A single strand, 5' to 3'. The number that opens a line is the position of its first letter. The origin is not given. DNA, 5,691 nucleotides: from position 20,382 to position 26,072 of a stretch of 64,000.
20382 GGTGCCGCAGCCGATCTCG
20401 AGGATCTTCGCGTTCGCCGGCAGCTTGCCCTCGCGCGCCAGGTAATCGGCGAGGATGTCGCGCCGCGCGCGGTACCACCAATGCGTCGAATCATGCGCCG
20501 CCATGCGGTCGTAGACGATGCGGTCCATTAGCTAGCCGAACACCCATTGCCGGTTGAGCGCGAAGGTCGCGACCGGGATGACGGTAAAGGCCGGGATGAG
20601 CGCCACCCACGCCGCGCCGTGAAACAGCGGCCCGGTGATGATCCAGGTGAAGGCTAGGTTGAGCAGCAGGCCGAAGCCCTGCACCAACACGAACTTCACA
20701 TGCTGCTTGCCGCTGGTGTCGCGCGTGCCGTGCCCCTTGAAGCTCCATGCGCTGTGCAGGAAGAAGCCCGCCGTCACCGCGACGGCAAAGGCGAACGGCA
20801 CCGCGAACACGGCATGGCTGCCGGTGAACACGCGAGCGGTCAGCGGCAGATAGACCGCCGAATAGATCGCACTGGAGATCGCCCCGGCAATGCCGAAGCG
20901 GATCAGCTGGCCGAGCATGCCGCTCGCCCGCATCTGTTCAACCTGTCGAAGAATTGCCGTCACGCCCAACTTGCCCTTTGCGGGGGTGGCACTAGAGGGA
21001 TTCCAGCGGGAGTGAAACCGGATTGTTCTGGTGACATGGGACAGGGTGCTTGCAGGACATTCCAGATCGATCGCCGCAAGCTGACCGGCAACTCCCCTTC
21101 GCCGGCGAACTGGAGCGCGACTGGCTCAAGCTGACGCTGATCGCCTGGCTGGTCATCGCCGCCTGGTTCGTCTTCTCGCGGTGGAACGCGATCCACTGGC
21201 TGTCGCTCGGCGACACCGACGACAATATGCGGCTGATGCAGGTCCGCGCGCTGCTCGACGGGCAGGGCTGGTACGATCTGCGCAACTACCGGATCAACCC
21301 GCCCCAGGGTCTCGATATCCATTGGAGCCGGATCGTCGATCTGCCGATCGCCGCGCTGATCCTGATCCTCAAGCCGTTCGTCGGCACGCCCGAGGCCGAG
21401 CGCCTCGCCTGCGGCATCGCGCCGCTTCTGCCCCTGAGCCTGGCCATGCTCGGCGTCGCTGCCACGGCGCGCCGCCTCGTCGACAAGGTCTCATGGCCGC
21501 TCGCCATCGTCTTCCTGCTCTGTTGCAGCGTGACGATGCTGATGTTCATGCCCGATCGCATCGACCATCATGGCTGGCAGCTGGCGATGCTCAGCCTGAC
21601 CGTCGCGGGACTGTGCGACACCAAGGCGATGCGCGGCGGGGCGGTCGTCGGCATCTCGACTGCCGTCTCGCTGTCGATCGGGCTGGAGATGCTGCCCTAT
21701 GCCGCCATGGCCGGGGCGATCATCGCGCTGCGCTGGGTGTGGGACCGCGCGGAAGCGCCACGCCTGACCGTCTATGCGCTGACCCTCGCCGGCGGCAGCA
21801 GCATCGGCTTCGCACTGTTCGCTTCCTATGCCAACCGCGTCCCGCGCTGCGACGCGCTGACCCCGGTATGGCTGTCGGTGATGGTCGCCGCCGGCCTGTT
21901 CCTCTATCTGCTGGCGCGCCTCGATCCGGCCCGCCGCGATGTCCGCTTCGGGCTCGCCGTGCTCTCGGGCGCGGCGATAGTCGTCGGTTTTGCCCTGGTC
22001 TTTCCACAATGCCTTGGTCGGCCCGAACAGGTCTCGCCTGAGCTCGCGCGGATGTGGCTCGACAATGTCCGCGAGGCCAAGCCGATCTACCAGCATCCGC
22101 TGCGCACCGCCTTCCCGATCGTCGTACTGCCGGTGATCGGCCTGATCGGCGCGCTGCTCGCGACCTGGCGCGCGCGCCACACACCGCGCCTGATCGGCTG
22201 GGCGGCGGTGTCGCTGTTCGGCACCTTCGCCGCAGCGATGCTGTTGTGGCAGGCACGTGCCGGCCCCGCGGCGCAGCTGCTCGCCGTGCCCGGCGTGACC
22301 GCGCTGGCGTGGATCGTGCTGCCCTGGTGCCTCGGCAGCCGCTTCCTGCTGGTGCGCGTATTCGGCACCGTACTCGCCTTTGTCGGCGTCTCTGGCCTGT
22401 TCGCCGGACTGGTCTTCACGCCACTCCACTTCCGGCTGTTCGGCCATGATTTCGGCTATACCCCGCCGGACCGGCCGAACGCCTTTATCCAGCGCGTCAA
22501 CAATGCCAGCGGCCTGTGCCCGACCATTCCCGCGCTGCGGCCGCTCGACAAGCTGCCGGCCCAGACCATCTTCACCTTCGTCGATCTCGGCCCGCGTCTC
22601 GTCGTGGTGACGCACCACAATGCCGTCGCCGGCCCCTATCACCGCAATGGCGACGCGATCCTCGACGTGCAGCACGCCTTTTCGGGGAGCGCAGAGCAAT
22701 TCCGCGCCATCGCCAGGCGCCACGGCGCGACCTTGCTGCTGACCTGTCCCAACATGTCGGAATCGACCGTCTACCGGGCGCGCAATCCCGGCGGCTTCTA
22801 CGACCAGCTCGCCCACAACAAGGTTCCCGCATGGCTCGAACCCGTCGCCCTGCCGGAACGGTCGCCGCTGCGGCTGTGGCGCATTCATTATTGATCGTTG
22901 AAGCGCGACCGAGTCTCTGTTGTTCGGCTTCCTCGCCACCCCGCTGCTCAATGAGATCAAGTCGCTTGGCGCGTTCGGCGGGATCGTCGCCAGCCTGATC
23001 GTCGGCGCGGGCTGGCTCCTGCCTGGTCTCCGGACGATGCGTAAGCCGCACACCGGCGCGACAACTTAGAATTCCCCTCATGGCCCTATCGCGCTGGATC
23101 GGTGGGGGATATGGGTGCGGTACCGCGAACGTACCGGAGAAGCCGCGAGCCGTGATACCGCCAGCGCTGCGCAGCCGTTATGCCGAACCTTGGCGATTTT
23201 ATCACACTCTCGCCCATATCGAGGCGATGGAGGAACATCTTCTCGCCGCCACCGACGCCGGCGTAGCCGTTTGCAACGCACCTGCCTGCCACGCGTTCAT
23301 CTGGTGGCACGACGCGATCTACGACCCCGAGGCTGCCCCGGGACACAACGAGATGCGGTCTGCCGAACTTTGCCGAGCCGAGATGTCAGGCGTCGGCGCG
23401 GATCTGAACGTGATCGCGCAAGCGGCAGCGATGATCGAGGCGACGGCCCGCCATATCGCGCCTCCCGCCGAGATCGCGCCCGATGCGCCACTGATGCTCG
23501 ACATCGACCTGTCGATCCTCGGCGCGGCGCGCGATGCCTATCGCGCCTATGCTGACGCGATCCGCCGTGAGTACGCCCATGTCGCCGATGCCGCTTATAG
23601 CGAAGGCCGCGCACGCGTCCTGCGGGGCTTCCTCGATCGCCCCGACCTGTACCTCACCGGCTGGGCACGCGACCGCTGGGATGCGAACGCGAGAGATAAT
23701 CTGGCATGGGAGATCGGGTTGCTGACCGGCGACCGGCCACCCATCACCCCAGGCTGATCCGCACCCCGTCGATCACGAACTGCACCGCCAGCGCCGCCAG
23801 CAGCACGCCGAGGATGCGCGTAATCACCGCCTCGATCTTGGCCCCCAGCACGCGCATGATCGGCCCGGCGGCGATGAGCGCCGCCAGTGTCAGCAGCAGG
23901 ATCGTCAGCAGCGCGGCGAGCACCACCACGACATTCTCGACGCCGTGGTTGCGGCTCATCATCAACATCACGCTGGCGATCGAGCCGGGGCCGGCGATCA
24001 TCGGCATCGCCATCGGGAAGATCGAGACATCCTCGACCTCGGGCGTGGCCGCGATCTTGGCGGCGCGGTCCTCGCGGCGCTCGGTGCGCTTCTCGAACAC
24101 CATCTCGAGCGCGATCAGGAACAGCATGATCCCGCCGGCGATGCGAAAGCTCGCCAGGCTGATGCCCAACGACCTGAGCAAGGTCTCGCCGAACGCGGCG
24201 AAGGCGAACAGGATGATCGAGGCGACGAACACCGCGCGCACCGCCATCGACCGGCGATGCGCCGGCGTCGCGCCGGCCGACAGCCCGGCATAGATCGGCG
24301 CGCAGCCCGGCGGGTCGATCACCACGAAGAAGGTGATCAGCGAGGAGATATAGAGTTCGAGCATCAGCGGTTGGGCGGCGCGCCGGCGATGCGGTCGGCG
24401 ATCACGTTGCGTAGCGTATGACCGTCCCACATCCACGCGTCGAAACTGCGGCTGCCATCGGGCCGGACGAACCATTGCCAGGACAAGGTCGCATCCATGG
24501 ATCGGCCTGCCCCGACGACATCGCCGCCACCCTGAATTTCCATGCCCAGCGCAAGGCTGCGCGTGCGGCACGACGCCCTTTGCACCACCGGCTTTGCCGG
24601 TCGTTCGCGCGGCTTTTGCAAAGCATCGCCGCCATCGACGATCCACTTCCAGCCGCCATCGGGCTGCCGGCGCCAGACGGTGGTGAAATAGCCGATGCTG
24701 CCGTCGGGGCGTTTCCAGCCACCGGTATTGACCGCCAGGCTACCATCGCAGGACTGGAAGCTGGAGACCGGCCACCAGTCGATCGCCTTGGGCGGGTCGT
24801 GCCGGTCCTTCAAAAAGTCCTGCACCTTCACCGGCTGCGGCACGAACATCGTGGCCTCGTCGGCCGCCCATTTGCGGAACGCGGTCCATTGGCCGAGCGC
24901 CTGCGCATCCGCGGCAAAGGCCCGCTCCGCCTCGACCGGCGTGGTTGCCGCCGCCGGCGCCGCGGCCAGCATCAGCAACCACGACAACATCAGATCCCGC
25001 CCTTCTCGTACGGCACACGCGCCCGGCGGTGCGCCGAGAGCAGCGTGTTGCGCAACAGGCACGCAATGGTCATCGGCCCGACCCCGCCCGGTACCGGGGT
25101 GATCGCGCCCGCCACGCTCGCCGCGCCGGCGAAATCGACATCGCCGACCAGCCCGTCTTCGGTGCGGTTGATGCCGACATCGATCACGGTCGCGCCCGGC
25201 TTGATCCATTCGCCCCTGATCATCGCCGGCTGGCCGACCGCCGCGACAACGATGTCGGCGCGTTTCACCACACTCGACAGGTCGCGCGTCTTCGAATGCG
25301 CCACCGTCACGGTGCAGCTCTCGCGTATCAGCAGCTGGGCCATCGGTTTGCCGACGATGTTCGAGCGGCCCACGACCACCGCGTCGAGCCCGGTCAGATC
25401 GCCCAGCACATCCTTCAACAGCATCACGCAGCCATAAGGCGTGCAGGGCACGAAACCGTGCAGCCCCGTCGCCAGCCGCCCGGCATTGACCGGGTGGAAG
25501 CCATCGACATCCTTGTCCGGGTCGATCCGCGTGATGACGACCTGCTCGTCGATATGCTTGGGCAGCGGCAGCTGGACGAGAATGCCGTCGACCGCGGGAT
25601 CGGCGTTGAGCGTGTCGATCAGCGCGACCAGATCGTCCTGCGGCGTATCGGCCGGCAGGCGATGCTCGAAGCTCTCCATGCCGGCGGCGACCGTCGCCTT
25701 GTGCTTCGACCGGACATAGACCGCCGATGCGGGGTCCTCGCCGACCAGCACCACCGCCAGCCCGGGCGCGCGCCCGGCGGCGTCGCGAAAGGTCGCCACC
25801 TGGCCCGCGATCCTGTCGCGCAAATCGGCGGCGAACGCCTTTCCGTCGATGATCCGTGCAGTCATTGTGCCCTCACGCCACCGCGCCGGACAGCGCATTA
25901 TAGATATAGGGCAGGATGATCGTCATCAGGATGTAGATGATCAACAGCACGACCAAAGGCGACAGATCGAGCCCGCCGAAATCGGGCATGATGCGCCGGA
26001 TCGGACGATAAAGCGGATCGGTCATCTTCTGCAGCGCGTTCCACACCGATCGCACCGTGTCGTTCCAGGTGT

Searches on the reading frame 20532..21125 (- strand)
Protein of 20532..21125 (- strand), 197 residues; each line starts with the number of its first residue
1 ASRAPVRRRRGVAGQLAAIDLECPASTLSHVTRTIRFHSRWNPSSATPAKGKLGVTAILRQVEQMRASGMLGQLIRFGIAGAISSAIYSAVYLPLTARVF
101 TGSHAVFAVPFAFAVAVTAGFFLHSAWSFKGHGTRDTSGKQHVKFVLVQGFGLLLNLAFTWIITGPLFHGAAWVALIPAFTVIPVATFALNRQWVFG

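Call 16: search_protein_families(library=pfam, proteins=[window:20532-21125:-], max_evalue=0.001)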
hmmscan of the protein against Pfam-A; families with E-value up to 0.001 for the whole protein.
window:20532-21125:- (197 aa): 1 family
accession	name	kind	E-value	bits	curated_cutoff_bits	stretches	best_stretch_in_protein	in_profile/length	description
PF04138.20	GtrA_DPMS_TM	-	2.5e-15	57.2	26.1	1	76-196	1-117/117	GtrA/DPMS, transmembrane domain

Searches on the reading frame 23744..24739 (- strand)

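Call 76: search_protein_families(library=pfam, proteins=[window:23744-24739:-], max_evalue=0.00001)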
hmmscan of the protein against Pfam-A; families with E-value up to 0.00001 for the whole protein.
window:23744-24739:- (331 aa): 1 family
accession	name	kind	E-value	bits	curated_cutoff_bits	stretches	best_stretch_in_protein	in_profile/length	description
PF01914.23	MarC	-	3.3e-51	174.1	23.9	1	128-327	2-200/203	MarC family integral membrane protein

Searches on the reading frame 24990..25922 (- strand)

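Call 76: search_protein_families(library=pfam, proteins=[window:24990-25922:-], max_evalue=0.00001)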
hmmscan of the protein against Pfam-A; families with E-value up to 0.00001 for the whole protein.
window:24990-25922:- (310 aa): 2 families
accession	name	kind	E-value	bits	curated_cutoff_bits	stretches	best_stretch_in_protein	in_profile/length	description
PF02882.25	THF_DHG_CYH_C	-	2.1e-66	222.6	27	1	143-300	1-159/160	Tetrahydrofolate dehydrogenase/cyclohydrolase, NAD(P)-binding domain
PF00763.28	THF_DHG_CYH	-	3.5e-42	143.7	32.8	1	25-140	1-115/115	Tetrahydrofolate dehydrogenase/cyclohydrolase, catalytic domain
